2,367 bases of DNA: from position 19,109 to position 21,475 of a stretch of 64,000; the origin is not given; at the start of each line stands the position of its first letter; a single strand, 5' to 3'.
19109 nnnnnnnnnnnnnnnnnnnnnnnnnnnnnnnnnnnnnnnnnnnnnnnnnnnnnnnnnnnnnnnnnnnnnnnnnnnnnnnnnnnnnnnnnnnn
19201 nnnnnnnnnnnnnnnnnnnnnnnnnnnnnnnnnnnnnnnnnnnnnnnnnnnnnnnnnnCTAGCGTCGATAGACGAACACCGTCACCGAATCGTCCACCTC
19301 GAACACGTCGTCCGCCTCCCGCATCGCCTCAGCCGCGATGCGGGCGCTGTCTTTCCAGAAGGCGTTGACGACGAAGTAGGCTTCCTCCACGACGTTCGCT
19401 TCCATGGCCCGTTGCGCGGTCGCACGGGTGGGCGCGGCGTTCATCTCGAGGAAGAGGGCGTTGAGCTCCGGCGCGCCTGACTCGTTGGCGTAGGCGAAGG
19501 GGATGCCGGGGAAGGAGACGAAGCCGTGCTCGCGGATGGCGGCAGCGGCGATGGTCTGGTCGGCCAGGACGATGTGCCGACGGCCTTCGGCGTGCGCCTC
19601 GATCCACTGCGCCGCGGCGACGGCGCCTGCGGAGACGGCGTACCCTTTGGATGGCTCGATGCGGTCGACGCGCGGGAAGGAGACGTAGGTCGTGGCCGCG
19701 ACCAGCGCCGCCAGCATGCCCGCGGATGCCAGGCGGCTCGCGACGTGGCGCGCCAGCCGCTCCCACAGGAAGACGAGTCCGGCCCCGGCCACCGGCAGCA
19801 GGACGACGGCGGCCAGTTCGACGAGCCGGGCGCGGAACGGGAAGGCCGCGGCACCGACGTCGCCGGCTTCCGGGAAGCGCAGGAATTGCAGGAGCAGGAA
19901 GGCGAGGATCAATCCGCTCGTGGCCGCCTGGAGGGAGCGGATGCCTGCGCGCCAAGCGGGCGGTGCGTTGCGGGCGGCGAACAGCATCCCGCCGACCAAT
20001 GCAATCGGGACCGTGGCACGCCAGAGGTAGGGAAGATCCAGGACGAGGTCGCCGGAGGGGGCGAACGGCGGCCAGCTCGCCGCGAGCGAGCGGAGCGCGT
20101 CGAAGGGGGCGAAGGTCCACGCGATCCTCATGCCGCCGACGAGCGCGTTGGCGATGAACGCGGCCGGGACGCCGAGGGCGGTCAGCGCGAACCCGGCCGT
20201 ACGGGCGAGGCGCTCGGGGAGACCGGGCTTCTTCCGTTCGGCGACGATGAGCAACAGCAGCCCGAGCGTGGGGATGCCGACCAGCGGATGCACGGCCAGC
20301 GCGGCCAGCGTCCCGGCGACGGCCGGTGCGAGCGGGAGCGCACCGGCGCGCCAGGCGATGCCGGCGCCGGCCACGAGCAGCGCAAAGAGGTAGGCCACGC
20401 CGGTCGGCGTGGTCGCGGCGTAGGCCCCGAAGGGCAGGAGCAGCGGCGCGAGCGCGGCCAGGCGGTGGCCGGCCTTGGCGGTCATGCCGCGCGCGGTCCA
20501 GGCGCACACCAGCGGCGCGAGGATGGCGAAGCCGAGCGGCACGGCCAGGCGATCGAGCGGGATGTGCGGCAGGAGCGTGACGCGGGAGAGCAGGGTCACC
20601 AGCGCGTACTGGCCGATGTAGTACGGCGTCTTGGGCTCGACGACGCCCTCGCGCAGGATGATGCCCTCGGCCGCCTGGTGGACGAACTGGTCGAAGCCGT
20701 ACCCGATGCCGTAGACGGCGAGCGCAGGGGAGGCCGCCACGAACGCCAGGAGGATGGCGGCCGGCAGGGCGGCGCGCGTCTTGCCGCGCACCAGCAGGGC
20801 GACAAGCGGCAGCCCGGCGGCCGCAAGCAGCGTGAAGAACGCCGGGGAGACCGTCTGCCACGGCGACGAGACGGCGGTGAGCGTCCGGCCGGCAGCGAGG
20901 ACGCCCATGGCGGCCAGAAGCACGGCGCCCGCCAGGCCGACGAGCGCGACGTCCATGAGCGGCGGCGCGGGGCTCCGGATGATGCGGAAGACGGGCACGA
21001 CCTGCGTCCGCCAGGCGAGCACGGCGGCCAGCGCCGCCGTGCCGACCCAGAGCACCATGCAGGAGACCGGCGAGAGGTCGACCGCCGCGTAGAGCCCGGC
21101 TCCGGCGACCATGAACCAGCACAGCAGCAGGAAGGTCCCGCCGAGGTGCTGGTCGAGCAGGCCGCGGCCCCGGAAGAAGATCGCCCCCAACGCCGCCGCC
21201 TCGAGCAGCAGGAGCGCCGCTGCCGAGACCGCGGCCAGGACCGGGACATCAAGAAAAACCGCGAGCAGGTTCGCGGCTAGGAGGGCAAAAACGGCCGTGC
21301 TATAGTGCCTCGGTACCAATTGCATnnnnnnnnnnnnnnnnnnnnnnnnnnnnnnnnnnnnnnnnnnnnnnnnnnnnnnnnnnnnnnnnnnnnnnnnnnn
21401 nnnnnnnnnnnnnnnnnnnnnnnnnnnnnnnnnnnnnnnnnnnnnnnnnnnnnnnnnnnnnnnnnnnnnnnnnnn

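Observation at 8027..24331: Polyprenyl-phosphate-sugar based extracytoplasmic glycosylation island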

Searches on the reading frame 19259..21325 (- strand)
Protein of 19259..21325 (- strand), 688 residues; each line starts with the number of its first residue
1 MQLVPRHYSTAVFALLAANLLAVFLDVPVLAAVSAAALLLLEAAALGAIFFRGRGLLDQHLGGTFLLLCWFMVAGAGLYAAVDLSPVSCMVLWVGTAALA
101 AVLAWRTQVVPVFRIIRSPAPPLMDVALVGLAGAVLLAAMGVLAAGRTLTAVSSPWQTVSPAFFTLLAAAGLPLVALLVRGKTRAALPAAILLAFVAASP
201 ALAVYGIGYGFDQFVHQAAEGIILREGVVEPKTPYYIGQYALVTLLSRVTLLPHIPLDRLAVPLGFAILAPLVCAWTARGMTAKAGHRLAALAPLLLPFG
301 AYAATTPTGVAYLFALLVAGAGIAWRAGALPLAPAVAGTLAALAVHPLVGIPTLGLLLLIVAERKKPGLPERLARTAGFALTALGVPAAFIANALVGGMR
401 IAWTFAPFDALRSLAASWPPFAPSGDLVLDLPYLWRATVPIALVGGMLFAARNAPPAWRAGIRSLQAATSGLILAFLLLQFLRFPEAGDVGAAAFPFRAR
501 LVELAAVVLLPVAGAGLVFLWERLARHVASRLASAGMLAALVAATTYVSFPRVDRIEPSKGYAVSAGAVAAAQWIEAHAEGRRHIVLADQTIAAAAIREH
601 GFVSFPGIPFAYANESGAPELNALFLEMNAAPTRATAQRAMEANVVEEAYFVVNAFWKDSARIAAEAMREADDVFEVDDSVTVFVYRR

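Call 13: search_protein_families(library=pfam, proteins=[window:19259-21325:-], max_evalue=0.01)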
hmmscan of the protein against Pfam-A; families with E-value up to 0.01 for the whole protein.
window:19259-21325:- (688 aa): 0 families

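Call 14: search_protein_families(library=ncbifam, proteins=[window:19259-21325:-], max_evalue=0.1)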
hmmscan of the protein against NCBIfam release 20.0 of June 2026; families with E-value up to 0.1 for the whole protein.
window:19259-21325:- (688 aa): 0 families

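Call 15: search_solved_structures(query=window:19259-21325:-, max_evalue=10)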
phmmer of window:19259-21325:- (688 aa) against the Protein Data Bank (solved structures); distinct sequences matched with E-value up to 10: 0.

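Call 18: find_homologous_proteins(query=window:19259-21325:-)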
Query window:19259-21325:- (688 aa): 18 proteins with E <= 0.001 among 8000 candidates.
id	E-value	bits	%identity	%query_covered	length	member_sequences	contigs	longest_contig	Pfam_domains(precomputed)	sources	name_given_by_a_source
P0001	0.0e+0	1435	100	100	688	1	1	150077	-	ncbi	-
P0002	0.0e+0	1239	86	100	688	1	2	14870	-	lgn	-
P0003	6.4e-222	757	62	91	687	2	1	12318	-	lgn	-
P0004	7.5e-216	737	57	100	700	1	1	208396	-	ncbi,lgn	-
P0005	6.5e-205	701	58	91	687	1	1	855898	-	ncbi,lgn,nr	ncbi:hypothetical protein EPO33_02510 [Patescibacteria group bacterium]|nr:MAG: hypothetical protein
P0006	1.6e-201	690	55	100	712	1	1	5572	-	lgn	-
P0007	1.4e-93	333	38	94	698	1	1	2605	-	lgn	-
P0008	4.9e-68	249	38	80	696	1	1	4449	-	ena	-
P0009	2.0e-67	247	41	37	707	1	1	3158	-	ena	-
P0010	2.9e-67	246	36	80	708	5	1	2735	-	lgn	-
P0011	5.0e-66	242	44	30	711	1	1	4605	-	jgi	jgi:hypothetical protein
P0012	5.2e-64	235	37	79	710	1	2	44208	-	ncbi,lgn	-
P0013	1.3e-63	234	36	80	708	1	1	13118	-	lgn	-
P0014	1.6e-61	227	35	91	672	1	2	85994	-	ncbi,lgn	-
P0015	1.3e-60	224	33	89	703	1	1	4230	-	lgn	-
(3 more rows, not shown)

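Call 26: search_protein_families(library=pfam, alignment_id=A1, max_evalue=0.1)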
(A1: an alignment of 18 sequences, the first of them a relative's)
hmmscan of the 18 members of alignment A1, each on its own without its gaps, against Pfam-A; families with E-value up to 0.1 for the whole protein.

A. member 1, P0001 (688 aa): 1 family
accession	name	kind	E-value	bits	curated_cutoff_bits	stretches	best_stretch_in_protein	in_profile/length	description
PF07235.16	DUF1427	-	0.051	14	27.1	0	116-135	22-39/84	Protein of unknown function (DUF1427)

B. families by the number of members that match (of 18 scanned): 4 families
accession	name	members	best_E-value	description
PF13509.12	S1_2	1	0.027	S1 domain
PF03729.18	DUF308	1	0.044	Short repeat of unknown function (DUF308)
PF07235.16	DUF1427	1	0.051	Protein of unknown function (DUF1427)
PF09971.14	DUF2206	1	0.081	Predicted membrane protein (DUF2206)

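Call 28: search_solved_structures(query=A1, max_evalue=10)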
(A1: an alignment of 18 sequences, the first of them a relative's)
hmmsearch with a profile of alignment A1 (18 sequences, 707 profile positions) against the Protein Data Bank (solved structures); distinct sequences matched with E-value up to 10: 1.
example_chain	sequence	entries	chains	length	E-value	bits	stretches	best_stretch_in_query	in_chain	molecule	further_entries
9o99_A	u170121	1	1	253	0.74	11.5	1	612-659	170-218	IL-2 Surrogate Cytokine Agonist DR638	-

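Call 29: find_encoding_contigs(protein=P0005, flank=10000, max_places=2)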
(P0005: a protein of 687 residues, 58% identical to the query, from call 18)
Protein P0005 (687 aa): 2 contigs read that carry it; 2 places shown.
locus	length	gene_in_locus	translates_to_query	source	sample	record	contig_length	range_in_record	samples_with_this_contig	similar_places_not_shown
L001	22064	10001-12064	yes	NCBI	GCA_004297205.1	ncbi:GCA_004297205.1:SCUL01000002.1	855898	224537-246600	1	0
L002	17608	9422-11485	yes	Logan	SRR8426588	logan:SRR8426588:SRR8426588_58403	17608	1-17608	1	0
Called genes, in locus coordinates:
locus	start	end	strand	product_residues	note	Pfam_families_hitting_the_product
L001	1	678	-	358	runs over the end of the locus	PF00483:NTP_transferase, PF12804:NTP_transf_3 (weak), PF00132:Hexapep (weak), PF25084:LbH_EIF2B, PF25087:GMPPB_C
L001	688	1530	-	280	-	PF01370:Epimerase, PF04321:RmlD_sub_bind, PF16363:GDP_Man_Dehyd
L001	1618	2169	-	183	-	-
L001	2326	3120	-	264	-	-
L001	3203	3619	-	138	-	-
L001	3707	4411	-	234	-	-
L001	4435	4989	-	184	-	PF00908:dTDP_sugar_isom (faint)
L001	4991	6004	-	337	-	PF01073:3Beta_HSD, PF01370:Epimerase, PF02719:Polysacc_synt_2, PF04321:RmlD_sub_bind, PF07993:NAD_binding_4 (weak), PF16363:GDP_Man_Dehyd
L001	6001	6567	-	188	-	PF28549:NDPSase_N (weak), PF00293:NUDIX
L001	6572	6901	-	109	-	-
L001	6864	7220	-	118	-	-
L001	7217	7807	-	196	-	-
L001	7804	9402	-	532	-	PF13231:PMT_2 (weak)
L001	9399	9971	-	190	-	PF01066:CDP-OH_P_transf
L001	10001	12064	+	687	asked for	-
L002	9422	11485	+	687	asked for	-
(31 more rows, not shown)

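Call 30: find_encoding_contigs(protein=P0001, flank=1000, max_places=2)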
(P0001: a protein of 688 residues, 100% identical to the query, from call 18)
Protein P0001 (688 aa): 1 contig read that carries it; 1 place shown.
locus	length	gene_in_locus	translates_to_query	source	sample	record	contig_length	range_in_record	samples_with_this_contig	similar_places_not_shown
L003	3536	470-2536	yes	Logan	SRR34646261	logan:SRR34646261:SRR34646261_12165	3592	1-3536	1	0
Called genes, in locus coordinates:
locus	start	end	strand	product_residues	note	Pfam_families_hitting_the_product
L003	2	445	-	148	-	?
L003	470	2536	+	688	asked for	-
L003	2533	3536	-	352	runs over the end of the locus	?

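Call 31: predict_structure(alignment_id=A1)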
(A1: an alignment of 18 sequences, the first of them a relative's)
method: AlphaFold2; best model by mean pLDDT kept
length: 688 residues; sequences in the alignment: 18
mean_pLDDT: 84.5   pTM: 0.86
mean pLDDT of the five models: 84.5, 82.9, 82.8, 80.1, 78.6
residues with pLDDT >= 90: 280; 70-90: 324; 50-70: 73; < 50: 11
segments of 3 or more residues with pLDDT < 50: 488-494
pLDDT, mean of each block of 10 residues (from residue 1): 81 94 94 94 92 84 93 95 93 94 84 67 89 94 73 66 90 86 79 88 70 79 90 83 94 90 83 77 62 63 67 92 90 95 92 97 87 96 92 78 82 82 85 88 90 87 94 92 58 62 90 86 83 84 84 65 74 90 87 85 67 78 89 94 92 83 93 89 94
secondary structure, 60 per line:
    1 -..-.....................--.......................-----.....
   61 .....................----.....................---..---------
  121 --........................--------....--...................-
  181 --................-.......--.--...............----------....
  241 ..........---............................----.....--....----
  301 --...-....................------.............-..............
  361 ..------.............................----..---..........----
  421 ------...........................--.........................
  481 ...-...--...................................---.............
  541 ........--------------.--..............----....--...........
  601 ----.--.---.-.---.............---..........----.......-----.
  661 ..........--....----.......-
elements in order: H5-25 H28-50 H56-81 H86-106 H123-146 H155-158 H161-179 H183-198 H200-206 H212-226 H237-250 H254-281 H286-290 H293-296 H307-326 H333-345 H347-362 H369-397 H407-416 H427-453 H456-481 H490-524 H528-548 H566-579 E584-587 H590-600 H619-630 H634-643 E648-654 H660-670 E673-676 E681-687

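Call 35: fold_search(model_id=the predicted structure, library=pdb)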
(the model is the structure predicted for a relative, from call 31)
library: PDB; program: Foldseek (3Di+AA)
matches with E <= 10: 410; with E <= 0.001: 1
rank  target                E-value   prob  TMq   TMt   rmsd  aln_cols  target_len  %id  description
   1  8if8_B                9.5e-05  1.00  0.37  0.40  12.1       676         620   14  Arabinosyltransferase AftA (released 2023-05-31)
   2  6s7t_A                3.7e-03  1.00  0.39  0.39   8.6       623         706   12  Cryo-EM structure of human oligosaccharyltransferase complex OST-B (released 2019-12-18)
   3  8y6h_A                3.8e-03  0.20  0.09  0.10  28.8       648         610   13  P-glycoprotein in complex with UIC2 Fab and triple elacridar molecules in LMNG detergent (released 2024-04-17)
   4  7e9s_A                6.2e-03  0.87  0.24  0.20  15.7       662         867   13  Archaeal oligosaccharyltransferase AglB from Archaeoglobus fulgidus in complex with an inhibitory peptide and a dolich (released 2021-09-08)
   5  8y6i_A                1.6e-02  0.15  0.10  0.11  31.1       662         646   11  P-glycoprotein in complex with UIC2 Fab and triple elacridar molecules in nanodisc (released 2024-04-17)
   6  7zli_A                2.5e-02  0.69  0.24  0.25  14.2       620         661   13  Cryo-EM structure of C-mannosyltransferase CeDPY19, in complex with Dol25-P-Man and bound to CMT2-Fab and anti-Fab nan (released 2023-01-11)
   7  9vre                  2.6e-02  0.10  0.09  0.07  30.2       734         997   11  Cryo-EM structure of rice multidrug resistance protein 5 (MRP5) with InsP6 in state B (released 2026-04-01)
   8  9g71_A                3.3e-02  0.10  0.07  0.10  33.4       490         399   16  Cryo-EM structure of TTYH2 in complex with lipids in GDN (released 2025-05-21)
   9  8b24_A                4.0e-02  0.15  0.11  0.11  23.9       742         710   12  Time-resolved structure of K+-dependent Na+-PPase from Thermotoga maritima 3600-seconds post reaction initiation with  (released 2024-01-17)
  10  5ogl_A                4.7e-02  0.97  0.36  0.35  11.3       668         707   10  Structure of bacterial oligosaccharyltransferase PglB in complex with an acceptor peptide and an lipid-linked oligosac (released 2017-10-25)
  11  8b24_B                4.7e-02  0.13  0.11  0.11  26.2       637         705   14  Time-resolved structure of K+-dependent Na+-PPase from Thermotoga maritima 3600-seconds post reaction initiation with  (released 2024-01-17)
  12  8b21_B                5.2e-02  0.13  0.11  0.11  27.9       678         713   14  Time-resolved structure of K+-dependent Na+-PPase from Thermotoga maritima 0-60-seconds post reaction initiation with  (released 2024-01-17)
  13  8b21_A                7.7e-02  0.13  0.12  0.11  27.7       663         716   13  Time-resolved structure of K+-dependent Na+-PPase from Thermotoga maritima 0-60-seconds post reaction initiation with  (released 2024-01-17)
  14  4av3_B                8.4e-02  0.08  0.10  0.10  27.5       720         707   13  Crystal structure of Thermotoga Maritima sodium pumping membrane integral pyrophosphatase with metal ions in active si (released 2012-08-08)
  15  6gxc_A                8.8e-02  0.92  0.35  0.34  11.4       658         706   10  Bacterial oligosaccharyltransferase PglB in complex with an inhibitory peptide and a reactive lipid-linked oligosaccha (released 2018-11-14)
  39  7tpg_B                3.2e-01  0.13  0.13  0.19  21.9       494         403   11  Single-Particle Cryo-EM Structure of the WaaL O-antigen ligase in its ligand bound state (released 2022-04-06)
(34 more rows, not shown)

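Call 36: search_protein_representatives(alignment_id=A1)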
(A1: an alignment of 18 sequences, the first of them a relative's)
Query: 18 sequences, 707 profile positions. Proteins with E-value up to 0.001 (for the whole library): 1361; up to 1e-10: 1165; up to 1e-30: 997. The best 150 are listed.
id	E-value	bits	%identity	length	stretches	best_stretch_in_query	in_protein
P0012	1.1e-282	956.4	-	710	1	1-705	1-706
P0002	3.6e-256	868.7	-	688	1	1-706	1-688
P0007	1.4e-234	797.3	-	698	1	1-706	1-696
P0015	2.8e-226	769.8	-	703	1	16-706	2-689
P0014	1.0e-197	675.5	-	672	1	10-706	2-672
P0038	4.7e-197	673.2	-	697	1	3-705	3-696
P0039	1.3e-190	652.0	-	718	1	1-705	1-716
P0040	1.0e-188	645.7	-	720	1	2-706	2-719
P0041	6.4e-185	633.2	-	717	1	5-706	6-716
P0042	3.0e-184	630.9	-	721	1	5-706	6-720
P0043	2.1e-181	621.5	-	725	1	5-705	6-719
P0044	9.7e-180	616.0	-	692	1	1-706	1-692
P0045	9.9e-179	612.7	-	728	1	4-705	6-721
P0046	2.0e-178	611.7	-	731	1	1-706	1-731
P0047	5.2e-176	603.7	-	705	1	18-706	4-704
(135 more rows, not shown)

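Call 40: find_related_loci(query=A1, collection=genome_contigs, flank=10000)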
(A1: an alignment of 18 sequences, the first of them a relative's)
Query A1 (688 aa) in genome_contigs; peptide patterns used: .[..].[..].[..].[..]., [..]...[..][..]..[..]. (x = any residue, [..] = any of these).
599 stretches matched a pattern (row limit reached: there are more); 576 encode a relative of the query (tblastn E <= 1e-3); the best 80 are kept; 80 distinct loci.
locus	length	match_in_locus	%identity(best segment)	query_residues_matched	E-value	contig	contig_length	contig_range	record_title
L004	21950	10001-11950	57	63-688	0e+0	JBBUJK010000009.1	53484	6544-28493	MAG: Patescibacteria group bacterium isolate H41-bin083_1 H41_bin083_1_000000000009, whole genome shotgun sequence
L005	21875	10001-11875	58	63-688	3e-167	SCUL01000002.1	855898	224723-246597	MAG: Patescibacteria group bacterium isolate FW602_bin.41 FW602_bin.41-126857, whole genome shotgun sequence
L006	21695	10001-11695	31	122-688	2e-72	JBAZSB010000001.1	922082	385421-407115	MAG: Patescibacteria group bacterium isolate SO_2017_GW1_162 NODE_23_length_922082_cov_1.706351_OW334_2017, whole genome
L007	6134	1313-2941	35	145-688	9e-73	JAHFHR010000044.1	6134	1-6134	MAG: bacterium isolate nzgw343 NODE_26489_length_6135_cov_4.305121, whole genome shotgun sequence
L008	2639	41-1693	29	140-672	1e-71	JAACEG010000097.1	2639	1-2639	MAG: Lysobacteraceae bacterium isolate OTbin.42 scaffold_42104, whole genome shotgun sequence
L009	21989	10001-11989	29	39-687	2e-69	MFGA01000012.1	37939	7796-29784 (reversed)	MAG: Candidatus Falkowbacteria bacterium RIFOXYA2_FULL_38_12 rifoxya2_full_scaffold_387, whole genome shotgun sequence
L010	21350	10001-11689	37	137-687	9e-69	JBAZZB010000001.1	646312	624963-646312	MAG: Patescibacteria group bacterium isolate SO_2017_GW1_96 NODE_66_length_646312_cov_1.892521_OW334_2017, whole genome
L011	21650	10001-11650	31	138-688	6e-68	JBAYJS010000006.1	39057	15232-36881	MAG: Candidatus Buchananbacteria bacterium isolate SO_2016_GW1_61 scaffold01909_OW334_2016, whole genome shotgun sequenc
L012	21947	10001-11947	27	46-688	2e-67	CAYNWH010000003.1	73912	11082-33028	MAG TPA_asm: uncultured Gammaproteobacteria bacterium isolate SRP214966_co1_418 genome assembly, contig: NODE_344_length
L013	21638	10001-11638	31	142-688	4e-67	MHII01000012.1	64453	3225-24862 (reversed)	MAG: Candidatus Buchananbacteria bacterium RIFCSPHIGHO2_02_FULL_39_17 rifcsphigho2_02_scaffold_2191, whole genome shotgu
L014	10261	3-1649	36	151-687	1e-66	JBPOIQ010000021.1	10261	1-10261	MAG: Minisyncoccota bacterium isolate MAG_380 c_000000562169, whole genome shotgun sequence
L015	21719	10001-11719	37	118-678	5e-66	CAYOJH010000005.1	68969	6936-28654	MAG TPA_asm: uncultured Gammaproteobacteria bacterium isolate SRP193066_co2_65 genome assembly, contig: NODE_118_length_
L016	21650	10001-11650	32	137-687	7e-66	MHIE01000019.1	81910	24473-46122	MAG: Candidatus Buchananbacteria bacterium RIFCSPHIGHO2_01_FULL_44_11 rifcsphigho2_01_scaffold_351, whole genome shotgun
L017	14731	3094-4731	36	141-687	1e-65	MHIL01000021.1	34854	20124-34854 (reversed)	MAG: Candidatus Buchananbacteria bacterium RIFCSPHIGHO2_02_FULL_56_16 rifcsphigho2_02_scaffold_3437, whole genome shotgu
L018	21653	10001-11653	31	134-688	3e-65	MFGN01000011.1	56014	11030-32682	MAG: Candidatus Falkowbacteria bacterium RIFOXYD12_FULL_34_57 rifoxyd3_full_scaffold_181, whole genome shotgun sequence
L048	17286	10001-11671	29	134-686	5e-59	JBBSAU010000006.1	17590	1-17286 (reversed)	MAG: Patescibacteria group bacterium isolate La6_metabat2.044 La6_metabat2.044_K_1046545_L_17590_cov_17.1526, whole geno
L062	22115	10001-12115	32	6-688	1e-56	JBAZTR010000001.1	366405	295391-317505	MAG: Patescibacteria group bacterium isolate SO_2017_GW1_208 NODE_201_length_366405_cov_3.417661_OW334_2017, whole genom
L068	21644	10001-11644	31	143-686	7e-56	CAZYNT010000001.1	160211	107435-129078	MAG TPA_asm: uncultured Gammaproteobacteria bacterium isolate SRP263991_co4_298 genome assembly, contig: NODE_27_length_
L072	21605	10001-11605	30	151-686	1e-55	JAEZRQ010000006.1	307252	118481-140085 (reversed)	MAG: Candidatus Parcubacteria bacterium isolate OH_PDB_195 k127_1097637, whole genome shotgun sequence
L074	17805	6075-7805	32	140-688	1e-55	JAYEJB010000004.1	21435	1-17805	MAG: Patescibacteria group bacterium isolate MAG175 MAG175_4, whole genome shotgun sequence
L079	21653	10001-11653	31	142-686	5e-55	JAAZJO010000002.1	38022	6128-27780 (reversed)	MAG: Candidatus Falkowbacteria bacterium isolate AS21ysBPME_294 32228_AS21, whole genome shotgun sequence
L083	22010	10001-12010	29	37-687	1e-54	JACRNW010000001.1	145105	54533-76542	MAG: Candidatus Falkowbacteria bacterium isolate NC_groundwater_1945_Pr3_S-0.2um_44_4 scaffold_34936, whole genome shotg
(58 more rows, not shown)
